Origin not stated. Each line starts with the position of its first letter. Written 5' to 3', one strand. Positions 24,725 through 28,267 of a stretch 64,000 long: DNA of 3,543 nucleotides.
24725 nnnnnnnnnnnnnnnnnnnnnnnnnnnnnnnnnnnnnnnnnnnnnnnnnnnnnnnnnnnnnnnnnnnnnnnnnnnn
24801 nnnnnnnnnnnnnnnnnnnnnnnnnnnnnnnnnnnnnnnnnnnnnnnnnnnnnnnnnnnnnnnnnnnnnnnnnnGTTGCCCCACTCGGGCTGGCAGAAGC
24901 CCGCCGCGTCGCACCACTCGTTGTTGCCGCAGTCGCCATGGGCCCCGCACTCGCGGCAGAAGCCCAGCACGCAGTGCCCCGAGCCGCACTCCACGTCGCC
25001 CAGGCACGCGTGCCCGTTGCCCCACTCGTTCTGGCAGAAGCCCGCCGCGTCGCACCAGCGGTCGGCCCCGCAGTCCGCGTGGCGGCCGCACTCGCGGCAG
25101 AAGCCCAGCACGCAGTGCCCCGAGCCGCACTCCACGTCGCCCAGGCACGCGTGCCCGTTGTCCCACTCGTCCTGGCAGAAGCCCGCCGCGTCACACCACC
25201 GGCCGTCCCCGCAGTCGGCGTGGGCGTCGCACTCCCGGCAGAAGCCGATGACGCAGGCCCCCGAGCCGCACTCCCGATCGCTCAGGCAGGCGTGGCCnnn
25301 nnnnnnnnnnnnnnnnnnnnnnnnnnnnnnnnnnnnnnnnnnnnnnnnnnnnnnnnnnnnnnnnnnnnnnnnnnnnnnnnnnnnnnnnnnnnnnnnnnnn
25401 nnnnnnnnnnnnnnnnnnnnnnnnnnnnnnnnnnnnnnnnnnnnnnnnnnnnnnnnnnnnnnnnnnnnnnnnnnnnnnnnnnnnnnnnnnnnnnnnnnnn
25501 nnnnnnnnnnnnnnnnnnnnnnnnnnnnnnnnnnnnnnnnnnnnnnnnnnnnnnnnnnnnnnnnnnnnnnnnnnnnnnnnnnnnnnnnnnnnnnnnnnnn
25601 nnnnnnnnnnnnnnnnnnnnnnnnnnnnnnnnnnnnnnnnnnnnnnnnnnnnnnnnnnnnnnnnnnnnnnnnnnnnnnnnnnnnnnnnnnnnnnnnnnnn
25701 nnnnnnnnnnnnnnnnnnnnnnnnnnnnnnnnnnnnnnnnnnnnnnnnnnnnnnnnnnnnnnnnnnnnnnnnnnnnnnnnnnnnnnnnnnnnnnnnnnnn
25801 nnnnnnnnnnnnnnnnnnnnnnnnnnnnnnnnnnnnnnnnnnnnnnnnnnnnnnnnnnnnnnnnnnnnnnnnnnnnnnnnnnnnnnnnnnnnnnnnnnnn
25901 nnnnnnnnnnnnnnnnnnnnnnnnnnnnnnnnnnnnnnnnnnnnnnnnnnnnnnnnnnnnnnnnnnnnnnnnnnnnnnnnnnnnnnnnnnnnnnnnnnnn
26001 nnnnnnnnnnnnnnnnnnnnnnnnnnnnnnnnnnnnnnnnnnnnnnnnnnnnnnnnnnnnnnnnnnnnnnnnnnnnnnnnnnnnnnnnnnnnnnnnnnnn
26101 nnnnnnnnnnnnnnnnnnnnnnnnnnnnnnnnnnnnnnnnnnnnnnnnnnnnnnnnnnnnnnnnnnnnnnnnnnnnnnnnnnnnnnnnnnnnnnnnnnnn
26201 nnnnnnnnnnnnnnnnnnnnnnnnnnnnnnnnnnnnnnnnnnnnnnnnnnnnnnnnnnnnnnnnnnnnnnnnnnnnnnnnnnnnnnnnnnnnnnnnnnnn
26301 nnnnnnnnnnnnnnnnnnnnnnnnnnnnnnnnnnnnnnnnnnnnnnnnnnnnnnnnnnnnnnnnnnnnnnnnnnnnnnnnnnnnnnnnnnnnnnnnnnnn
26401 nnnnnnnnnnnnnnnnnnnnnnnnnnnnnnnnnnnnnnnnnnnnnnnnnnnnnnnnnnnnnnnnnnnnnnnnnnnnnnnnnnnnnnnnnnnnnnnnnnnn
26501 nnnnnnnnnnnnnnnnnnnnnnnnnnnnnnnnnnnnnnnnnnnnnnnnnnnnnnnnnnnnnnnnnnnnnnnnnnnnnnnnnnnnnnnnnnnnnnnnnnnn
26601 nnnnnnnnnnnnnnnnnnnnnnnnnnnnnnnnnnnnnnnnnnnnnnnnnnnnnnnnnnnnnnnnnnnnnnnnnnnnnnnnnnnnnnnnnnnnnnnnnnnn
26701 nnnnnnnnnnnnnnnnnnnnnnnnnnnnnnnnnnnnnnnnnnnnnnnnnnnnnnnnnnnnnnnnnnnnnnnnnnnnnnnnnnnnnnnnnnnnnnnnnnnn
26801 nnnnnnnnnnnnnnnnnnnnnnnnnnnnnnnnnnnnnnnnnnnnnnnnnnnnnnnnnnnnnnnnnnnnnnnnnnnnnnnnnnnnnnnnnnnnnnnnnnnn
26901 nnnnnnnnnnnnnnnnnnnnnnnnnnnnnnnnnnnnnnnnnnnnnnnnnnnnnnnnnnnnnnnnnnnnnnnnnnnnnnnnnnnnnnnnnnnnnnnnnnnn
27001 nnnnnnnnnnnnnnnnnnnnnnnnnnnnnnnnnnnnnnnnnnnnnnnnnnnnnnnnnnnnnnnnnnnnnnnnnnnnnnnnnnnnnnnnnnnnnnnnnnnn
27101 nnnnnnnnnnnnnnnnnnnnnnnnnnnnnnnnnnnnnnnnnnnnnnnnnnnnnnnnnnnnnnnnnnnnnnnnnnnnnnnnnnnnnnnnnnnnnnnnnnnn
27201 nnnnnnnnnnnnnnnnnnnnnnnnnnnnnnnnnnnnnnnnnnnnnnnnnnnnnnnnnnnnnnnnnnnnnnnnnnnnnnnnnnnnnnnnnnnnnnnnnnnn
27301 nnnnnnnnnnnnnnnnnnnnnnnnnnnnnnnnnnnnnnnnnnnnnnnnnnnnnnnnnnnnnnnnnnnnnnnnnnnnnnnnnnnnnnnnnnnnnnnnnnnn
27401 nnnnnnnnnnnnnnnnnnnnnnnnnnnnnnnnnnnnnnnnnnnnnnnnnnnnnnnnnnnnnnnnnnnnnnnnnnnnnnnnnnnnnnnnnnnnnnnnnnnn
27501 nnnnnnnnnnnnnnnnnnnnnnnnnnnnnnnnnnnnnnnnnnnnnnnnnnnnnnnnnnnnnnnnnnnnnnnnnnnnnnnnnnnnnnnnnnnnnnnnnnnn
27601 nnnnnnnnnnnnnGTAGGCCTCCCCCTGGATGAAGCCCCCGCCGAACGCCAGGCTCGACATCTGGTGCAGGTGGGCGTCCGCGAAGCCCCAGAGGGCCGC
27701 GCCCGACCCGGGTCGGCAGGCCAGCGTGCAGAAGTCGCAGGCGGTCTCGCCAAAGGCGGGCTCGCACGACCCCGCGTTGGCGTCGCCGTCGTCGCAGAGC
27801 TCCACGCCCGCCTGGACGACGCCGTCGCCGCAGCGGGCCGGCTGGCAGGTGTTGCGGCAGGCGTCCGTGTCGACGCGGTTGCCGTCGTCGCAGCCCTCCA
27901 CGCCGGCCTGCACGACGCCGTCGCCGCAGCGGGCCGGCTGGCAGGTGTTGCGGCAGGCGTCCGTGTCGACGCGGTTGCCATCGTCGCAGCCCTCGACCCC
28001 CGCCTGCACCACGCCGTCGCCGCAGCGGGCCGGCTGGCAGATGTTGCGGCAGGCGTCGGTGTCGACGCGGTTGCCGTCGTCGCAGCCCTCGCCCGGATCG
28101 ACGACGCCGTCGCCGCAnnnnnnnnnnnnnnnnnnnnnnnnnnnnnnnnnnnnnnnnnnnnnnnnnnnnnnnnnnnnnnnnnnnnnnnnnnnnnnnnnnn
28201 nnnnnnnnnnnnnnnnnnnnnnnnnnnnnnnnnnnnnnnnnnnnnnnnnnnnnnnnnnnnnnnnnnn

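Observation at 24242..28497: Approximately 1400-aa exoprotein embedding an M19 dipeptidase-like catalytic domain between Myxococcus Cys-repeats and a 13-unit Cys-rich tandem array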

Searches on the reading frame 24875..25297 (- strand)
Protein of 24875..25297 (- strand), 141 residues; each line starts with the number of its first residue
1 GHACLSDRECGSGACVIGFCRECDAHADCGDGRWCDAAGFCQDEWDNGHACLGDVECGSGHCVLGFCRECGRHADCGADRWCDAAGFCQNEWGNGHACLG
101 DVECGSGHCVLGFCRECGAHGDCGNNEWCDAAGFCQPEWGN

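Call 45: search_protein_families(library=pfam, proteins=[window:24875-25297:-], max_evalue=1)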
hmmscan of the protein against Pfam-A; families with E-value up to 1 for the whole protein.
window:24875-25297:- (141 aa): 1 family
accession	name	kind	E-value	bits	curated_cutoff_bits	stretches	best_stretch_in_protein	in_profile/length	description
PF04706.18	Dickkopf_N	-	5.9e-07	30.1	25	2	22-67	1-50/51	Dickkopf N-terminal cysteine-rich region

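Call 48: search_protein_representatives(protein=window:24875-25297:-)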
Query: 141 residues. Proteins with E-value up to 0.001 (for the whole library): 153; up to 1e-10: 76; up to 1e-30: 26. The best 150 are listed.
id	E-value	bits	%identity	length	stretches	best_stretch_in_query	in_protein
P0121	1.0e-174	592.7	69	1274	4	1-141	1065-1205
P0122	3.0e-116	402.1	41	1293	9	3-141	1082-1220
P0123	7.2e-109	378.1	43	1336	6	3-141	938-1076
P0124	1.5e-108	377.0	41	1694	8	1-130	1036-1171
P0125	6.6e-95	332.5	39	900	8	1-130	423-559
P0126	4.6e-80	284.2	39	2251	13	1-130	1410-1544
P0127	3.4e-76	271.6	40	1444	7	2-132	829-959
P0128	8.6e-72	257.2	41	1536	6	1-130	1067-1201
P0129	1.0e-61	224.4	39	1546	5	1-137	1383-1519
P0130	3.3e-58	212.9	39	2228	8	38-131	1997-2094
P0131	9.3e-57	208.2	39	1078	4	1-135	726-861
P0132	7.1e-50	185.8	41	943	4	4-141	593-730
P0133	1.8e-46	174.7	59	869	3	65-141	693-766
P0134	1.7e-44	168.2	43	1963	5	22-130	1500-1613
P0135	1.6e-42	161.8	36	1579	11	1-139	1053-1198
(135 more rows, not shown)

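Call 49: search_protein_families(library=pfam, proteins=[P0121, P0122, P0123, P0124, P0125, P0127, P0131], max_evalue=0.001)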
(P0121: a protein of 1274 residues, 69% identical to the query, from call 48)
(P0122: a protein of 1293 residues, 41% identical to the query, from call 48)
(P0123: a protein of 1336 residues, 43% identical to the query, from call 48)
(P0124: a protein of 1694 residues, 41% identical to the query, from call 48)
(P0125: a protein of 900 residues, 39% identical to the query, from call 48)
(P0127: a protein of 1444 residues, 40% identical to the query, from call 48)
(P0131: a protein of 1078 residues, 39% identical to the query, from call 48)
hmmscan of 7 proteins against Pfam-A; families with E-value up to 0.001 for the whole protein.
P0121 (1274 aa): 3 families
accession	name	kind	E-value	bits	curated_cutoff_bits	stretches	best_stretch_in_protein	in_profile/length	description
PF01244.27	Peptidase_M19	-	6.4e-21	75.3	26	1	574-806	155-309/319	Membrane dipeptidase (Peptidase family M19)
PF23416.1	DUF7107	-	4e-10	40.3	24.6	0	852-896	1-46/48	Domain of unknown function (DUF7107)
PF13948.11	DUF4215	-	4.5e-06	27.3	27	1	124-153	19-47/47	Domain of unknown function (DUF4215)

P0122 (1293 aa): 2 families
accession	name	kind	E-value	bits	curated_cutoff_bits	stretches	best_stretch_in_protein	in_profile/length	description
PF04706.18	Dickkopf_N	-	6.8e-31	106.8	25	4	810-858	1-50/51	Dickkopf N-terminal cysteine-rich region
PF23416.1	DUF7107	-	0.00054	20.7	24.6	1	559-604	2-47/48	Domain of unknown function (DUF7107)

P0123 (1336 aa): 2 families
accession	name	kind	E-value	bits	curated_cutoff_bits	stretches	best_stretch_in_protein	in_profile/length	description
PF04706.18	Dickkopf_N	-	5.2e-19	68.7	25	0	620-666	1-51/51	Dickkopf N-terminal cysteine-rich region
PF23416.1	DUF7107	-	3.4e-17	62.9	24.6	1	620-665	1-46/48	Domain of unknown function (DUF7107)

P0124 (1694 aa): 3 families
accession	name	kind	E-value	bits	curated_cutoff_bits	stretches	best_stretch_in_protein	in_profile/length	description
PF04706.18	Dickkopf_N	-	5.3e-09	36.7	25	0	1106-1156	2-51/51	Dickkopf N-terminal cysteine-rich region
PF00526.23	Dicty_CTDC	-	0.00038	20.6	27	1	42-61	2-21/24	Dictyostelium (slime mold) repeat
PF23416.1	DUF7107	-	0.00057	20.6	24.6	0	1158-1208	2-47/48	Domain of unknown function (DUF7107)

P0125 (900 aa): 1 family
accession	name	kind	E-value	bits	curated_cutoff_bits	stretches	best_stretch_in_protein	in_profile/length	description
PF04706.18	Dickkopf_N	-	1.9e-19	70.1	25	0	496-543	1-50/51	Dickkopf N-terminal cysteine-rich region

P0127 (1444 aa): 1 family
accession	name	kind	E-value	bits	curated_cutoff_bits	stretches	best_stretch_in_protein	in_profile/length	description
PF04706.18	Dickkopf_N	-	1.1e-07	32.4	25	3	943-992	1-51/51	Dickkopf N-terminal cysteine-rich region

P0131 (1078 aa): 1 family
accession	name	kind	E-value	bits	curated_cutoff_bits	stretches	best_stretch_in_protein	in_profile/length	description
PF13948.11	DUF4215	-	0.00015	22.4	27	0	135-170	16-47/47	Domain of unknown function (DUF4215)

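Call 72: predict_structure(alignment_id=A5)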
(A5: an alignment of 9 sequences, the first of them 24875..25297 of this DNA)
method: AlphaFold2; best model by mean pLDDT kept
length: 141 residues; sequences in the alignment: 9
mean_pLDDT: 83.4   pTM: 0.53
mean pLDDT of the five models: 83.4, 60.1, 51.7, 50.8, 45.4
residues with pLDDT >= 90: 0; 70-90: 138; 50-70: 2; < 50: 1
segments of 3 or more residues with pLDDT < 50: none
pLDDT, mean of each block of 10 residues (from residue 1): 80 80 84 84 85 86 86 82 83 83 86 86 86 80 39
secondary structure, 60 per line:
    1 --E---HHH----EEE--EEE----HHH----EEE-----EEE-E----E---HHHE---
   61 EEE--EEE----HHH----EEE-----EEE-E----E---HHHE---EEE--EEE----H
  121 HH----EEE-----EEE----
elements in order: E14-16 E19-21 E33-35 E41-43 E61-63 E66-68 E80-82 E88-90 E108-110 E113-115 E127-129 E135-137

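Call 74: fold_search(model_id=the predicted structure, library=pdb)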
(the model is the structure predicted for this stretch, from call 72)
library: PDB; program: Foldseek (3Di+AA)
matches with E <= 10: 34; with E <= 0.001: 0
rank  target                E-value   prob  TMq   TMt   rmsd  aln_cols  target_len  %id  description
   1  2qsk                  3.4e-02  0.47  0.17  0.24  12.2        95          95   22  Atomic-resolution crystal structure of the Recombinant form of Scytovirin (released 2007-11-27)
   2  1w7z_A                2.2e+00  0.57  0.15  0.64   0.6        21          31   38  Crystal structure of the free (uncomplexed) Ecballium elaterium trypsin inhibitor (EETI-II) (released 2005-11-01)
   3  5o57_MODEL_1_A        2.2e+00  0.18  0.29  0.41  16.4        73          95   23  Solution Structure of the N-terminal Region of Dkk4 (released 2018-06-13)
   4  1h9h_I                2.3e+00  0.54  0.15  0.65   0.6        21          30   38  COMPLEX OF EETI-II WITH PORCINE TRYPSIN (released 2004-07-26)
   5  1ha9_MODEL_1_A        2.3e+00  0.23  0.15  0.59   8.1        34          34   20  SOLUTION STRUCTURE OF THE SQUASH TRYPSIN INHIBITOR MCoTI-II, NMR, 30 STRUCTURES. (released 2001-04-12)
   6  1mcv_I                2.6e+00  0.30  0.15  0.69   6.8        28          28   36  Crystal Structure Analysis of a Hybrid Squash Inhibitor in Complex with Porcine Pancreatic Elastase (released 2003-02-04)
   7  3fju_B                2.6e+00  0.13  0.15  0.32   8.2        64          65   19  Ascaris suum carboxypeptidase inhibitor in complex with human carboxypeptidase A1 (released 2008-12-30)
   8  6j71_A                2.6e+00  0.02  0.19  0.07  10.1       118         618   19  HuA21-scFv in complex with the extracellular domain(ECD) of HER2 (released 2019-02-27)
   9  1h9i_I                2.8e+00  0.47  0.15  0.65   0.6        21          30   33  COMPLEX OF EETI-II MUTANT WITH PORCINE TRYPSIN (released 2004-07-26)
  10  2m7t_MODEL_1_A        3.0e+00  0.35  0.15  0.58   1.5        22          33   36  Solution NMR Structure of Engineered Cystine Knot Protein 2.5D (released 2014-05-07)
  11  6bgt_C                3.2e+00  0.03  0.20  0.07   8.7        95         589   20  Structure of Trastuzumab Fab mutant in complex with Her2 extracellular domain (released 2018-10-31)
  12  8hn0_A                3.4e+00  0.04  0.15  0.18   8.3        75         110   28  Crystal structure of N-terminal fragment (20-132aa) of human SCARF1 (released 2023-12-20)
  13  2m86_MODEL_1_A        3.8e+00  0.16  0.15  0.39   7.9        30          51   23  Solution structure of Hdm2 with engineered cyclotide (released 2013-07-31)
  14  2ljs_MODEL_1_A        4.3e+00  0.18  0.14  0.59   0.8        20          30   35  Solution structure of MCoTI-V (released 2012-08-08)
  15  7mn5_B                4.6e+00  0.02  0.17  0.06   9.3       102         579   20  Structure of the HER2/HER3/NRG1b Heterodimer Extracellular Domain (released 2021-10-27)
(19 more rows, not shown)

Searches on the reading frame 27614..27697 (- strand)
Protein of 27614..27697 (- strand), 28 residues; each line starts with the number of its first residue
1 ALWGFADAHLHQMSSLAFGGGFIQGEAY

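Call 62: search_solved_structures(query=A4, max_evalue=10, show_alignments=5)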
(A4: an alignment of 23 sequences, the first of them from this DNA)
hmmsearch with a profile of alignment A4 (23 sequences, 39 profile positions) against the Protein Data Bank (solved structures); distinct sequences matched with E-value up to 10: 0.

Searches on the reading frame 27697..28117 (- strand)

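Call 45: search_protein_families(library=pfam, proteins=[window:27697-28117:-], max_evalue=1)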
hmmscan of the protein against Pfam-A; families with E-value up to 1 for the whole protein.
window:27697-28117:- (140 aa): 3 families
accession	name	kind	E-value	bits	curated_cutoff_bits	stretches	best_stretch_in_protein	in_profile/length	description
PF13948.11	DUF4215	-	1.2e-18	67.5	27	4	32-60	21-47/47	Domain of unknown function (DUF4215)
PF17229.7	SMG1_N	-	0.56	11.3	25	0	79-124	22-68/106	Serine/threonine-protein kinase SMG1 N-terminal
PF25736.1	Herpes_gQ2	-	0.7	10.7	27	0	11-34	23-46/147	Human herpesvirus-6 glycoprotein Q2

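Call 81: search_protein_families(library=ncbifam, proteins=[window:27697-28117:-], max_evalue=0.01)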
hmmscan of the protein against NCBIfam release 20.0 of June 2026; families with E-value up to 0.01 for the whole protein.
window:27697-28117:- (140 aa): 1 family
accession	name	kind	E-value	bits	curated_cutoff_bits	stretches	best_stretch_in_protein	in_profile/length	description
TIGR02232.1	myxo_disulf_rpt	repeat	1.5e-21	75.9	20.8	4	1-28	4-31/38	cysteine-rich acidic repeat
